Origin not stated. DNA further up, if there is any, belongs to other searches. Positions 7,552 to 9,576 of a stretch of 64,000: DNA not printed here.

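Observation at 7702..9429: Circularly permuted OppA-family substrate-binding lipoprotein at the end of the opp operon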

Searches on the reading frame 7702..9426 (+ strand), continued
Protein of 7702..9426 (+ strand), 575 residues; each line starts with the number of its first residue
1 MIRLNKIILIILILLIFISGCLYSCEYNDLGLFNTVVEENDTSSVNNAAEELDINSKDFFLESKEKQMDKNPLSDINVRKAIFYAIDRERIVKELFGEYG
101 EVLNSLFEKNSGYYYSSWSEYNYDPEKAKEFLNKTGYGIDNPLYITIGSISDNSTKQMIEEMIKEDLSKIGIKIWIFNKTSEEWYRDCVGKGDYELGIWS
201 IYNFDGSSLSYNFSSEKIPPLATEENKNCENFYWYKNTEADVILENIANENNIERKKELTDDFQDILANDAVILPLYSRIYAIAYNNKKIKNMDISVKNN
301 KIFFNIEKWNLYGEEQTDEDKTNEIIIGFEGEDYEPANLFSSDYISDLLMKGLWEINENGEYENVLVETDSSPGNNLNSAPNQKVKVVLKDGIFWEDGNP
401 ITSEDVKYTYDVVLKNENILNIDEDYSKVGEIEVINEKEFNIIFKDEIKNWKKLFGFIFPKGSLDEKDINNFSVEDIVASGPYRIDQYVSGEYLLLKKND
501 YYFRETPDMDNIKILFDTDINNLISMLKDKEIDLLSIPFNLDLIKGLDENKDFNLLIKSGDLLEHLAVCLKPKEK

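Call 25: search_protein_representatives(protein=window:7702-9426:+)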
Query: 575 residues. Proteins with E-value up to 0.001 (for the whole library): 17345; up to 1e-10: 2783; up to 1e-30: 24. The best 150 are listed.
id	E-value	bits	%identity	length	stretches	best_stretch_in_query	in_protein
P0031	1.6e-235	799.7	66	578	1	1-574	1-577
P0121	1.9e-164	565.1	47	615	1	6-574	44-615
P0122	1.0e-144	499.9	44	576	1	6-574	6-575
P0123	1.0e-141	490.1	46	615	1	8-574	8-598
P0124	1.1e-139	483.4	44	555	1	16-573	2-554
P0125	3.5e-135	468.5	44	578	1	9-573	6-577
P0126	6.7e-120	418.0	38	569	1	7-574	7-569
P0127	5.3e-86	306.1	51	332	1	8-315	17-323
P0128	9.6e-84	298.6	45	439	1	22-313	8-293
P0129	2.6e-73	264.2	64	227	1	318-515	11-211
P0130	3.8e-71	257.1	44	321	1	262-574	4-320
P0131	3.5e-65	237.4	31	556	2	67-310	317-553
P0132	2.1e-62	228.2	49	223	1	6-233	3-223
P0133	4.5e-54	200.7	35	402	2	68-311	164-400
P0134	2.5e-50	188.3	28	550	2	337-567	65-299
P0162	7.6e-24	100.9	28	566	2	143-537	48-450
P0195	1.2e-21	93.6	23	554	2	143-552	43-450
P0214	1.2e-20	90.3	27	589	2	146-551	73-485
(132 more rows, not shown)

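Call 29: find_encoding_contigs(protein=P0131, flank=10000, max_places=2)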
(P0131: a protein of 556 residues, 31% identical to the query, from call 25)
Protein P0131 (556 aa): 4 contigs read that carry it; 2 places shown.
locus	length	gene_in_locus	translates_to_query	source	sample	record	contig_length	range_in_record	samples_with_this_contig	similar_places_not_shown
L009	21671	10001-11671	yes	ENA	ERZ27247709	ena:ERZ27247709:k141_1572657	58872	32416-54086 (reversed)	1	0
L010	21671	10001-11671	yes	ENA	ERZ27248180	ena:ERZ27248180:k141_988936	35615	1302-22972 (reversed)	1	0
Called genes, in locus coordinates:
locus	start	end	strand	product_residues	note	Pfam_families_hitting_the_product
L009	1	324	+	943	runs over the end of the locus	PF00005:ABC_tran (faint), PF02463:SMC_N (faint), PF03193:RsgA_GTPase (faint), PF13191:AAA_16 (faint), PF13304:AAA_21 (faint), PF13555:AAA_29 (faint), PF17760:UvrA_inter, PF17755:UvrA_DNA-bind, +2 more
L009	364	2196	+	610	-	PF27096:UvrC_M, PF02151:UVR, PF22920:UvrC_RNaseH, PF08459:UvrC_RNaseH_dom, PF12826:HHH_2 (weak), PF14520:HHH_5 (weak)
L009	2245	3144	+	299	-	PF03668:RapZ-like_N, PF13238:AAA_18 (faint), PF22740:PapZ_C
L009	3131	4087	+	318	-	PF01933:CofD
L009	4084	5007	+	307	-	PF14527:LAGLIDADG_WhiA, PF02650:HTH_WhiA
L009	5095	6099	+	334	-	PF00044:Gp_dh_N, PF02800:Gp_dh_C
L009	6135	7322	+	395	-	PF00162:PGK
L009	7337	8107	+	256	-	PF00121:TIM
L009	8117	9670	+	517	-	PF01676:Metalloenzyme, PF06415:iPGM_N, PF01663:Phosphodiest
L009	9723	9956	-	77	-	-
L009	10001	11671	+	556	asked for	PF00496:SBP_bac_5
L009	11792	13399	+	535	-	PF00496:SBP_bac_5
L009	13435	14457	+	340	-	PF19300:BPD_transp_1_N, PF00528:BPD_transp_1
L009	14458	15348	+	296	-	PF12911:OppC_N, PF00528:BPD_transp_1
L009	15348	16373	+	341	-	PF00005:ABC_tran, PF02463:SMC_N, PF13304:AAA_21, PF08352:oligo_HPY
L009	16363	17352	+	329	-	PF00005:ABC_tran, PF08352:oligo_HPY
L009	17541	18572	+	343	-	PF08240:ADH_N, PF16912:Glu_dehyd_C, PF00107:ADH_zinc_N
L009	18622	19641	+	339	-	PF08240:ADH_N, PF16912:Glu_dehyd_C, PF00107:ADH_zinc_N, PF13602:ADH_zinc_N_2 (weak)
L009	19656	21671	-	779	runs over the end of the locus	PF00676:E1_dh, PF02779:Transket_pyr, PF02780:Transketolase_C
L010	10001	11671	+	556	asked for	PF00496:SBP_bac_5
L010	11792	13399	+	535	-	PF00496:SBP_bac_5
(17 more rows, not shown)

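Call 30: search_solved_structures(query=P0162, max_evalue=0.001)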
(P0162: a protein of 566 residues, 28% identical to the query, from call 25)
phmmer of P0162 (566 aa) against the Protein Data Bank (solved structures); distinct sequences matched with E-value up to 0.001: 71 (the best 60 are shown).
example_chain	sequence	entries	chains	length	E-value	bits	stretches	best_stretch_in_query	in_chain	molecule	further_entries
6wm6_A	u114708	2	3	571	4.4e-31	111.2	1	217-559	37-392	Extracellular solute-binding protein, family 5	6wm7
8j5r_A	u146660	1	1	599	6.2e-31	110.7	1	249-507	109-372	Uncharacterized protein Rv1280c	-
8j5q_A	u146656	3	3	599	8.4e-31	110.3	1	249-507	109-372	Uncharacterized protein Rv1280c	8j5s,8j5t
8j5u_A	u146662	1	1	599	8.4e-31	110.3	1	249-507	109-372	Uncharacterized protein Rv1280c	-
6hlx_A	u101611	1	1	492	1.8e-21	79.5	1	228-559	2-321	AgaA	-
8efz_A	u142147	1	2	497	1.4e-20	76.5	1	288-565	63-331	Extracellular solute-binding protein family 5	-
4oet_A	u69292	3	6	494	3.7e-19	71.8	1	298-565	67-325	Putative peptide ABC-transport system periplasmic peptide-binding protein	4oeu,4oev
5u4o_A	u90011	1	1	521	4.1e-19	71.7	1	296-559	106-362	ABC transporter substrate-binding protein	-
6tfq_A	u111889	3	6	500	9.5e-18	67.2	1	287-559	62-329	ABC transporter substrate-binding protein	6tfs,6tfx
7kz8_A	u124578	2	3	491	2.8e-17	65.6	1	228-507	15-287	Peptide/nickel transport system substrate-binding protein AapF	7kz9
3m8u_A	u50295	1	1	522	2.3e-16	62.6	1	358-561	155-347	Heme-binding protein A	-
2d5w_A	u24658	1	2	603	4.3e-16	61.7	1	392-564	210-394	peptide ABC transporter, peptide-binding protein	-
5yyb_A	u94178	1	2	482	8.3e-15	57.5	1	291-510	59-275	Putative ABC transporter periplasmic binding protein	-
5za4_A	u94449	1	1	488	8.3e-15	57.5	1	291-510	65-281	Putative ABC transporter periplasmic binding protein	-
5z99_A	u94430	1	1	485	8.4e-15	57.5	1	291-510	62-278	Putative ABC transporter periplasmic binding protein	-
1dpe_A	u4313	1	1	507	3e-11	45.7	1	287-560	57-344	DIPEPTIDE-BINDING PROTEIN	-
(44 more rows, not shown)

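Call 31: fold_search(model_id=the predicted structure, library=pdb)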
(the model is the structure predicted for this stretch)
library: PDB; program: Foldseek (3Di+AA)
matches with E <= 10: 1057; with E <= 0.001: 171
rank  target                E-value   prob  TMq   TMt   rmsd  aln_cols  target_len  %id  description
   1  8efz_A                8.1e-14  1.00  0.34  0.41   2.9       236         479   22  Crystal structure of CcNikZ-II, apoprotein (released 2024-03-13)
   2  4oet_A                1.1e-13  1.00  0.35  0.40   3.1       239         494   22  Crystal structure of NikZ from Campylobacter jejuni, unliganded form (released 2014-10-01)
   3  8efz_B                2.2e-13  1.00  0.32  0.37   2.9       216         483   24  Crystal structure of CcNikZ-II, apoprotein (released 2024-03-13)
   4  6wm7_A                3.1e-13  1.00  0.35  0.37   3.5       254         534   20  Periplasmic EDTA-binding protein EppA, orthorhombic (released 2020-11-18)
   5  6wm6                  4.9e-13  1.00  0.35  0.37   3.6       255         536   20  Periplasmic EDTA-binding protein EppA, tetragonal (released 2020-11-18)
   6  4oeu_A                5.2e-13  1.00  0.35  0.41   3.1       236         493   21  Crystal structure of NikZ from Campylobacter jejuni in complex with Ni(L-His) (released 2014-10-01)
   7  4oer_A                6.9e-13  1.00  0.32  0.37   3.8       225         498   17  Crystal structure of NikA from Brucella suis, unliganded form (released 2014-10-01)
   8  1xoc_A                2.0e-12  1.00  0.35  0.40   3.4       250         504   22  The structure of the oligopeptide-binding protein, AppA, from Bacillus subtilis in complex with a nonapeptide. (released 2005-01-25)
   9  1uqw_A                5.0e-12  1.00  0.35  0.40   3.3       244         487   19  Crystal structure of yliB protein from escherichia coi (released 2003-10-22)
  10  4pfu_B                5.9e-12  1.00  0.34  0.36   3.4       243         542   21  Crystal structure of mannobiose bound oligopeptide ABC transporter, periplasmic oligopeptide-binding protein (TM1226)  (released 2014-09-17)
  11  6tfq_A                8.9e-12  1.00  0.34  0.40   3.5       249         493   19  Structure in P3212 form of the PBP/SBP MoaA in complex with mannopinic acid from A.tumefacien R10 (released 2020-01-22)
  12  4pfu_A                8.9e-12  1.00  0.33  0.35   3.5       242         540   20  Crystal structure of mannobiose bound oligopeptide ABC transporter, periplasmic oligopeptide-binding protein (TM1226)  (released 2014-09-17)
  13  1uiv_A                1.4e-11  1.00  0.32  0.36   3.3       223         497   16  Crystal structures of the liganded and unliganded nickel binding protein NikA from Escherichia coli (Nickel liganded f (released 2004-02-03)
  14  3dp8_A                1.9e-11  1.00  0.35  0.40   3.1       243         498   16  Structural characterization of a putative endogenous metal chelator in the periplasmic nickel transporter NikA (nickel (released 2008-09-16)
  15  4xkr                  1.9e-11  1.00  0.32  0.39   3.7       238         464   19  Crystal structure of NikA from Staphylococcus aureus in complex with Ni-(L-His)(2-methyl-thiazolidine dicarboxylate) (co (released 2015-02-11)
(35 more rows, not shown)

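Call 33: find_related_loci(query=A1, collection=genome_contigs, flank=8000)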
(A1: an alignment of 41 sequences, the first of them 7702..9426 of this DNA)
Query A1 (575 aa) in genome_contigs; peptide patterns used: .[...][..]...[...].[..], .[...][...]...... (x = any residue, [..] = any of these).
124 stretches matched a pattern; 57 encode a relative of the query (tblastn E <= 1e-3); 57 distinct loci.
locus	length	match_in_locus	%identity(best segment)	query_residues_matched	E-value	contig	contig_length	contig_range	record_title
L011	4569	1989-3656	70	22-575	0e+0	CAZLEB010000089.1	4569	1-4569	MAG TPA_asm: uncultured Actinomycetota bacterium isolate binchicken_co364_35 genome assembly, contig: NODE_42782_length_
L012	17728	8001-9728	64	1-575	0e+0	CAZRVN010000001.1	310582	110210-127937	MAG TPA_asm: uncultured Actinomycetota bacterium isolate binchicken_co196_218 genome assembly, contig: NODE_2_length_310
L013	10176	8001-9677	67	17-574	0e+0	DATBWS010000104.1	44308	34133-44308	MAG TPA_asm: Candidatus Hydromicrobium sp. isolate SMAG_U7547 k141_117674, whole genome shotgun sequence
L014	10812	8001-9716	66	2-575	0e+0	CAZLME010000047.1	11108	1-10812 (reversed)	MAG TPA_asm: uncultured Actinomycetota bacterium isolate binchicken_co89_497 genome assembly, contig: NODE_11769_length_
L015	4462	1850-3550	65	9-575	0e+0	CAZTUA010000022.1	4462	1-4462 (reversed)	MAG TPA_asm: uncultured Actinomycetota bacterium isolate SRP067234_co1_301 genome assembly, contig: k99_221106, whole ge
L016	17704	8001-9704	65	12-574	0e+0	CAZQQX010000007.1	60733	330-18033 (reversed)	MAG TPA_asm: uncultured Actinomycetota bacterium isolate binchicken_co116_19 genome assembly, contig: NODE_333_length_60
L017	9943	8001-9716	66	2-575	0e+0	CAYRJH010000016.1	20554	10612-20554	MAG TPA_asm: uncultured Actinomycetota bacterium isolate binchicken_co364_692 genome assembly, contig: NODE_2550_length_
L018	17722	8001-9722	65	1-574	0e+0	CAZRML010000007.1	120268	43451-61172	MAG TPA_asm: uncultured Actinomycetota bacterium isolate SRP067234_co1_333 genome assembly, contig: k99_1117410, whole g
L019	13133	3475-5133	67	22-575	0e+0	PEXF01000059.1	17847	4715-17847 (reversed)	MAG: Candidatus Hydromicrobium americanum isolate CG08_land_8_20_14_0_20_35_9 CG08_land_8_20_14_0.20_scaffold_1340_c, wh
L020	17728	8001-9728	62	1-574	0e+0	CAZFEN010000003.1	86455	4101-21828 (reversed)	MAG TPA_asm: uncultured Actinomycetota bacterium isolate binchicken_co228_482 genome assembly, contig: NODE_192_length_8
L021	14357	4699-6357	64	22-575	0e+0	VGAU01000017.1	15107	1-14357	MAG: Actinomycetota bacterium isolate K_DeepCast_1200m_m2_204 K_DeepCast_1200m_m2_204_Ga0194110_10005444, whole genome s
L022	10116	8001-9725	61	3-575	0e+0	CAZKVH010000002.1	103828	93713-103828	MAG TPA_asm: uncultured Actinomycetota bacterium isolate binchicken_co116_12 genome assembly, contig: NODE_83_length_103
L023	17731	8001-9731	62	2-572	0e+0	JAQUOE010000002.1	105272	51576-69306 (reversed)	MAG: Actinomycetota bacterium isolate STD1_194 NODE_389_length_105272_cov_7.981873_Sandtown_D1, whole genome shotgun seq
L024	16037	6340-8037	63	9-575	0e+0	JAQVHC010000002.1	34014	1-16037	MAG: Actinomycetota bacterium isolate STE_197 NODE_2457_length_34014_cov_6.292590_Sandtown_E, whole genome shotgun seque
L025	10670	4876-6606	59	1-575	0e+0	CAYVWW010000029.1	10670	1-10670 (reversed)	MAG TPA_asm: uncultured Actinomycetota bacterium isolate binchicken_co116_268 genome assembly, contig: NODE_6977_length_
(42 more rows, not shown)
